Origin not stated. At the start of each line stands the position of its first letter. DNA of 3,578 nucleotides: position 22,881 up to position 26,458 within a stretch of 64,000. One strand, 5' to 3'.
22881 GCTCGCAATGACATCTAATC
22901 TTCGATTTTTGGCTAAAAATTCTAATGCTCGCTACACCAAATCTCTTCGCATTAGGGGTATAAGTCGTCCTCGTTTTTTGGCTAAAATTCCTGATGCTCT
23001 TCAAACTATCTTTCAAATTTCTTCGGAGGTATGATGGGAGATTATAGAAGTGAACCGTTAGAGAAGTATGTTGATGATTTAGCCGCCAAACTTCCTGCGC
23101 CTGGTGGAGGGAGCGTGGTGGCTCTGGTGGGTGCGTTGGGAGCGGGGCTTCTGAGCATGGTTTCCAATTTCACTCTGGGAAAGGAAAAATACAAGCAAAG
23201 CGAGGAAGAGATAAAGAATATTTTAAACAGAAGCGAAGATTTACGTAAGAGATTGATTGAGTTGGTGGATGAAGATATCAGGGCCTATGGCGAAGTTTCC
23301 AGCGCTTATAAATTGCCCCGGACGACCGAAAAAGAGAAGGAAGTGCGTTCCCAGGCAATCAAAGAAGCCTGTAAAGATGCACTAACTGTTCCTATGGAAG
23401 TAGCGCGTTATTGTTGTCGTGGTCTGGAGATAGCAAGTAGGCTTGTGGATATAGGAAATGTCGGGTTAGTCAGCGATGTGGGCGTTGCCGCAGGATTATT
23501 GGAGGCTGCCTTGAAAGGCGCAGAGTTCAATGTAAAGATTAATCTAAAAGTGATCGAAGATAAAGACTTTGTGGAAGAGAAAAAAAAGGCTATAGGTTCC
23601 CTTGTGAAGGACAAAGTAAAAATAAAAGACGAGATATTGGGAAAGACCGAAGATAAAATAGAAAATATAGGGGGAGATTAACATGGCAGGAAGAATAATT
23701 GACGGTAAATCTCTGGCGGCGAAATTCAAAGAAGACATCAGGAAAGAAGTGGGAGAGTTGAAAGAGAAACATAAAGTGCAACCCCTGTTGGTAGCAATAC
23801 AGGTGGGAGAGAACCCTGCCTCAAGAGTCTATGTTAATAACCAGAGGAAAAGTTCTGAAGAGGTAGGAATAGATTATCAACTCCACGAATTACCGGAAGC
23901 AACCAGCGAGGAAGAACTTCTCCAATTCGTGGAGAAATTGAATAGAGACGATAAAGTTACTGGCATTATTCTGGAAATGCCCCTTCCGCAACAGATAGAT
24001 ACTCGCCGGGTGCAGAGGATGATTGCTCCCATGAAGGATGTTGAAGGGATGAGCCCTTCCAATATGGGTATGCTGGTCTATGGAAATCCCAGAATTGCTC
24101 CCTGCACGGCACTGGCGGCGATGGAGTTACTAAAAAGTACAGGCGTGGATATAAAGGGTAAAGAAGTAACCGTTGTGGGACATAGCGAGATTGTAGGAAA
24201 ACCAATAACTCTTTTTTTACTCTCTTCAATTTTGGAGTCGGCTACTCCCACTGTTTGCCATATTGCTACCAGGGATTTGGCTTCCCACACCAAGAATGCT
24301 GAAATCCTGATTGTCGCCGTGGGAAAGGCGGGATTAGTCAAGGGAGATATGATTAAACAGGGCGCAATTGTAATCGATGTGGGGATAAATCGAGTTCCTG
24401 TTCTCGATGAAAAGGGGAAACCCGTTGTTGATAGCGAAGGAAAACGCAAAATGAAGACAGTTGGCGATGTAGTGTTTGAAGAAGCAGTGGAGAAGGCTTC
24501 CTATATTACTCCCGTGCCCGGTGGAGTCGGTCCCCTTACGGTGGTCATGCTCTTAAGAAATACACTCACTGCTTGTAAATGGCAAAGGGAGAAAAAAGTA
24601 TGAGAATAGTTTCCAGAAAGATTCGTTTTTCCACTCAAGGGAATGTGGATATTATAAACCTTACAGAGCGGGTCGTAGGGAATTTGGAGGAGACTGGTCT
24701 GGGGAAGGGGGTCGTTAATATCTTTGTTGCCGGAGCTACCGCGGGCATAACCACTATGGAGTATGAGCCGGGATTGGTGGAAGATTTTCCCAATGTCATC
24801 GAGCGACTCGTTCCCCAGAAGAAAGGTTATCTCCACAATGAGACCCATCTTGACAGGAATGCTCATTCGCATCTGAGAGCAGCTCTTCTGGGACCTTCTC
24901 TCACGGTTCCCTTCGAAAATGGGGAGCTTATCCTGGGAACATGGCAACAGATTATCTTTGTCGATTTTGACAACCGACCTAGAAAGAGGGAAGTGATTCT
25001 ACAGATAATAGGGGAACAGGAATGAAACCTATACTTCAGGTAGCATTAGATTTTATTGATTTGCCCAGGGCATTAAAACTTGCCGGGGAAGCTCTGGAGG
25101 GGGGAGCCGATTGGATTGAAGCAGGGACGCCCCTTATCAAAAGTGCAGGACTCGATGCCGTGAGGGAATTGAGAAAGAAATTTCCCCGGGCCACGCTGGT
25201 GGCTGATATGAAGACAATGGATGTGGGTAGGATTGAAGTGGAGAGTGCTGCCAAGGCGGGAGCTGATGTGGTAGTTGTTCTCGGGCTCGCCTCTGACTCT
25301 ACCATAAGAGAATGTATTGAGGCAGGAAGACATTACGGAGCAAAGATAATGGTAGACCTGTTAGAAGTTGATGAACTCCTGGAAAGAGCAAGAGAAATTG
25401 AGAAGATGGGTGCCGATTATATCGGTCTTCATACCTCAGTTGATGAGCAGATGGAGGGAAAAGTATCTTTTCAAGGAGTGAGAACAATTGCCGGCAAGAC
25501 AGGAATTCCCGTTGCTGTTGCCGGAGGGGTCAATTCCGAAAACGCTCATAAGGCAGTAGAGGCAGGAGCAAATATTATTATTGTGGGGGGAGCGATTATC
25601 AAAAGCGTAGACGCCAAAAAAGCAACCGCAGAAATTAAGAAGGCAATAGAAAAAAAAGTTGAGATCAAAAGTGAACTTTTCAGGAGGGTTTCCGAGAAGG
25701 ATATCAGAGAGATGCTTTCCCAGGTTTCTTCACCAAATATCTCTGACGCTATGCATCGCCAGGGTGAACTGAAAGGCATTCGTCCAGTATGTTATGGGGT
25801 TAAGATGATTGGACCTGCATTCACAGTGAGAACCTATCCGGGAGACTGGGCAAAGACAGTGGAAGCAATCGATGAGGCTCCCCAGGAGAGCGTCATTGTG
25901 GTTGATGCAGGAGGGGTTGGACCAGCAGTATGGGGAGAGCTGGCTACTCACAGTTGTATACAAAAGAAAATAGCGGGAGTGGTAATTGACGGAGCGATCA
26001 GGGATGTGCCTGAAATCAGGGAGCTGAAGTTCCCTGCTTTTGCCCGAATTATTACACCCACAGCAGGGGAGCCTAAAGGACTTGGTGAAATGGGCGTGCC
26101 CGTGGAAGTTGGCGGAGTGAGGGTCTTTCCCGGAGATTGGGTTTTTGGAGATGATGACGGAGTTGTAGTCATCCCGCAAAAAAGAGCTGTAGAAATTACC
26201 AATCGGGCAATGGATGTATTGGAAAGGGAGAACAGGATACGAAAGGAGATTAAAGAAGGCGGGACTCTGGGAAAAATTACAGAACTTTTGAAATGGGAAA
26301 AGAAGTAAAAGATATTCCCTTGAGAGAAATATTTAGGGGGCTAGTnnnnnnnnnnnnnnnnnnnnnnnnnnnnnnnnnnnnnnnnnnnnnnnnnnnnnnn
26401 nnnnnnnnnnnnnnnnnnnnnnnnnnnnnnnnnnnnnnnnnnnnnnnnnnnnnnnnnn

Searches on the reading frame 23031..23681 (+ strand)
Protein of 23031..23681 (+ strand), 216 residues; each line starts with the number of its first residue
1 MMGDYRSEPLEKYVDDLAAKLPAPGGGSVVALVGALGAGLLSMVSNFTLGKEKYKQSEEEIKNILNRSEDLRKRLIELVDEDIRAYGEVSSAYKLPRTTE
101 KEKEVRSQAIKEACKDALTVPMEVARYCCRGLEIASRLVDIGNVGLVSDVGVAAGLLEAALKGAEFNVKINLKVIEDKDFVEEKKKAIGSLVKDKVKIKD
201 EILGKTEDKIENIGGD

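Call 33: search_protein_families(library=ncbifam, proteins=[window:23031-23681:+], max_evalue=1e-10)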
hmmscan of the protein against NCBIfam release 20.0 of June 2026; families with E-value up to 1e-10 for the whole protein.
window:23031-23681:+ (216 aa): 1 family
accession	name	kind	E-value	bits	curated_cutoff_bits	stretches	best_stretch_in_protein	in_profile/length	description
NF045657.1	MthfCyhylaseFchA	equivalog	1.4e-60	204.4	275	1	7-209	4-206/207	methenyltetrahydrofolate cyclohydrolase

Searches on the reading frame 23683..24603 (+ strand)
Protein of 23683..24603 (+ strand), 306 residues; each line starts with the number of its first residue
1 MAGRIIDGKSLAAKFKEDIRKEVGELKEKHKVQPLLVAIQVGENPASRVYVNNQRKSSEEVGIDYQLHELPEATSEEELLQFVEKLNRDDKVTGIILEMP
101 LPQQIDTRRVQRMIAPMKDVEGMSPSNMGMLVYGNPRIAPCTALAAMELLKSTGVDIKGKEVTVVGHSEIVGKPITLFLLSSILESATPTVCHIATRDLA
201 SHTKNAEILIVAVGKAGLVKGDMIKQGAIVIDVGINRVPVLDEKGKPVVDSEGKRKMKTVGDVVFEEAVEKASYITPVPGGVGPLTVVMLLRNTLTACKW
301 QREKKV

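Call 33: search_protein_families(library=ncbifam, proteins=[window:23683-24603:+], max_evalue=1e-10)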
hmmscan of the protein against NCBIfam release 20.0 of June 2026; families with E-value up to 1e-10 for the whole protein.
window:23683-24603:+ (306 aa): 30 families (the best 25 are shown)
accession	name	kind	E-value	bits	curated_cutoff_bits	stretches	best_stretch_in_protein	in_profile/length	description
NF010785.0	PRK14188.1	subfamily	4.8e-97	324.5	396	1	3-302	3-290/297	bifunctional methylenetetrahydrofolate dehydrogenase/methenyltetrahydrofolate cyclohydrolase FolD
NF008058.0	PRK10792.1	equivalog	6.5e-95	317.4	355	1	1-301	1-282/285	bifunctional methylenetetrahydrofolate dehydrogenase/methenyltetrahydrofolate cyclohydrolase FolD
NF010787.0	PRK14191.1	equivalog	8.1e-94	313.9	423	1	5-305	3-284/285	bifunctional methylenetetrahydrofolate dehydrogenase/methenyltetrahydrofolate cyclohydrolase FolD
NF010780.0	PRK14183.1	equivalog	2.1e-90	302.8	480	1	4-301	2-280/283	bifunctional 5,10-methylene-tetrahydrofolate dehydrogenase/ 5,10-methylene-tetrahydrofolate cyclohydrolase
NF010786.0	PRK14189.1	subfamily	2.5e-89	299.2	421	1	1-300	1-280/285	bifunctional methylenetetrahydrofolate dehydrogenase/methenyltetrahydrofolate cyclohydrolase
NF010783.0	PRK14186.1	equivalog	7.7e-87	291.1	333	1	4-303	3-285/297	bifunctional methylenetetrahydrofolate dehydrogenase/methenyltetrahydrofolate cyclohydrolase FolD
NF010764.0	PRK14167.1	subfamily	3.7e-86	289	477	1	4-303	3-291/297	bifunctional 5,10-methylene-tetrahydrofolate dehydrogenase/ 5,10-methylene-tetrahydrofolate cyclohydrolase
NF010773.0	PRK14176.1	equivalog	2.4e-85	286.4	437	1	4-299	9-284/287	bifunctional 5,10-methylene-tetrahydrofolate dehydrogenase/ 5,10-methylene-tetrahydrofolate cyclohydrolase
NF010776.0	PRK14179.1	equivalog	1.2e-84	283.9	445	1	4-301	3-281/284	bifunctional methylenetetrahydrofolate dehydrogenase/methenyltetrahydrofolate cyclohydrolase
NF010771.0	PRK14174.1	equivalog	1.4e-84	283.7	530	1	5-298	3-289/295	bifunctional 5,10-methylene-tetrahydrofolate dehydrogenase/ 5,10-methylene-tetrahydrofolate cyclohydrolase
NF010781.0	PRK14184.1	equivalog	5.3e-84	281.7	438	1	5-302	3-284/286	bifunctional 5,10-methylene-tetrahydrofolate dehydrogenase/ 5,10-methylene-tetrahydrofolate cyclohydrolase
NF010770.0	PRK14173.1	equivalog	2.9e-82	276.1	411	1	1-305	1-285/287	bifunctional 5,10-methylene-tetrahydrofolate dehydrogenase/ 5,10-methylene-tetrahydrofolate cyclohydrolase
NF010790.0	PRK14194.1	equivalog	7e-80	268.4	508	1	2-303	3-287/301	bifunctional methylenetetrahydrofolate dehydrogenase/methenyltetrahydrofolate cyclohydrolase FolD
NF010769.0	PRK14172.1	equivalog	2.5e-79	266.4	392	1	3-296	2-275/278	bifunctional 5,10-methylene-tetrahydrofolate dehydrogenase/ 5,10-methylene-tetrahydrofolate cyclohydrolase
NF010767.0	PRK14170.1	equivalog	5.5e-78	261.9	559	1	3-299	2-278/284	bifunctional methylenetetrahydrofolate dehydrogenase/methenyltetrahydrofolate cyclohydrolase FolD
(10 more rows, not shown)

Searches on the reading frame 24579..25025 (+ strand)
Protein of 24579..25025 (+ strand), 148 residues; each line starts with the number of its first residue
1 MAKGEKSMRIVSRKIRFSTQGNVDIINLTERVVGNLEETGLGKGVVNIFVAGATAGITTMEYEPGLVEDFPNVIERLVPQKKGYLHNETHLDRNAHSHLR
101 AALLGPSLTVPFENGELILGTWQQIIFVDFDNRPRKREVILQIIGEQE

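Call 33: search_protein_families(library=ncbifam, proteins=[window:24579-25025:+], max_evalue=1e-10)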
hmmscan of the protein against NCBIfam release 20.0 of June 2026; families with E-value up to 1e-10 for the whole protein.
window:24579-25025:+ (148 aa): 1 family
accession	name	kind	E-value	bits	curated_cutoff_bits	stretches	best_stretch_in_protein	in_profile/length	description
TIGR00149.1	TIGR00149_YjbQ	hypoth_equivalog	4.5e-32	110.6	67.75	1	15-146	3-132/132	secondary thiamine-phosphate synthase enzyme YjbQ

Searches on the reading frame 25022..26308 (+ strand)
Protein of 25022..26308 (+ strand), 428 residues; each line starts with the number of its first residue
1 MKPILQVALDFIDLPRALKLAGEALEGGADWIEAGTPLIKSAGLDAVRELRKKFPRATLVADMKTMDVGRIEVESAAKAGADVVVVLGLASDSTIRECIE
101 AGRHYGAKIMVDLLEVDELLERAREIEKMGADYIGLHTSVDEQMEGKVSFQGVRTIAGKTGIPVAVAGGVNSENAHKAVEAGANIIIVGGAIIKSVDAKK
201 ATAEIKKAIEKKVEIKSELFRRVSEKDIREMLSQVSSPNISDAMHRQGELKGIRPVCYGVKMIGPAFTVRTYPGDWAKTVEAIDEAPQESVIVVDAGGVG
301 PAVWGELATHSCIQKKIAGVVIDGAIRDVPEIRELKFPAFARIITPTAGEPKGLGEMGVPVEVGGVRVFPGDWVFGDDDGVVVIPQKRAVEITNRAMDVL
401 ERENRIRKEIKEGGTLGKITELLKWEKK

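Call 33: search_protein_families(library=ncbifam, proteins=[window:25022-26308:+], max_evalue=1e-10)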
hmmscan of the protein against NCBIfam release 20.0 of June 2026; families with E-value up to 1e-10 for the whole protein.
window:25022-26308:+ (428 aa): 17 families
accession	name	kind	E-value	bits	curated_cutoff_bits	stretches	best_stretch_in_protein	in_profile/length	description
NF005442.0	PRK07028.1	equivalog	2.4e-179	596.4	593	1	2-428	3-429/430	bifunctional hexulose-6-phosphate synthase/ribonuclease regulator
NF041755.1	RuMP_HxlAB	equivalog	4.7e-66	223.3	500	1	2-225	3-226/391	bifunctional 3-hexulose-6-phosphate synthase/6-phospho-3-hexuloisomerase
TIGR03128.2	RuMP_HxlA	equivalog_domain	1.1e-64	217.9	200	1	5-209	1-205/205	3-hexulose-6-phosphate synthase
NF004850.0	PRK06201.1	subfamily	4.2e-49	167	231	1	223-415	14-208/222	hypothetical protein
NF009833.0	PRK13307.1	equivalog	1.2e-44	152.8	274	1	3-212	173-382/392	bifunctional 5,6,7,8-tetrahydromethanopterin hydro-lyase/3-hexulose-6-phosphate synthase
NF006093.0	PRK08245.1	subfamily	3.9e-32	111.5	208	1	224-417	6-218/240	hypothetical protein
NF006731.0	PRK09262.1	equivalog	1.6e-30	106.3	179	1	221-413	14-207/229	4-carboxy-4-hydroxy-2-oxoadipate aldolase/oxaloacetate decarboxylase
NF009832.1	PRK13306.1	subfamily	1e-28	100.3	250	1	2-211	2-212/215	3-dehydro-L-gulonate-6-phosphate decarboxylase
TIGR02798.1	ligK_PcmE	equivalog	5.5e-28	98.1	304.5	1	225-413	11-201/222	4-carboxy-4-hydroxy-2-oxoadipate aldolase/oxaloacetate decarboxylase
NF009831.0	PRK13305.1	equivalog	1.8e-21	76.5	294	1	2-211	3-213/220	3-keto-L-gulonate-6-phosphate decarboxylase UlaD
NF006875.0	PRK09372.1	equivalog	7.1e-21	74.6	136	1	261-387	31-157/161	ribonuclease E activity regulator RraA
NF009399.0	PRK12764.1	equivalog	4.1e-19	69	444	1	217-416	267-476/501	fumarylacetoacetate hydrolase family protein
TIGR01935.1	NOT-MenG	subfamily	3.5e-18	65.9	123.8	1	261-383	27-149/150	RraA family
NF009134.0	PRK12487.1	equivalog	1.4e-16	60.6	196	1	238-386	6-156/161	putative 4-hydroxy-4-methyl-2-oxoglutarate aldolase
NF010386.0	PRK13813.1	equivalog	3.9e-14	52.7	208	1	4-211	6-215/216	orotidine 5'-phosphate decarboxylase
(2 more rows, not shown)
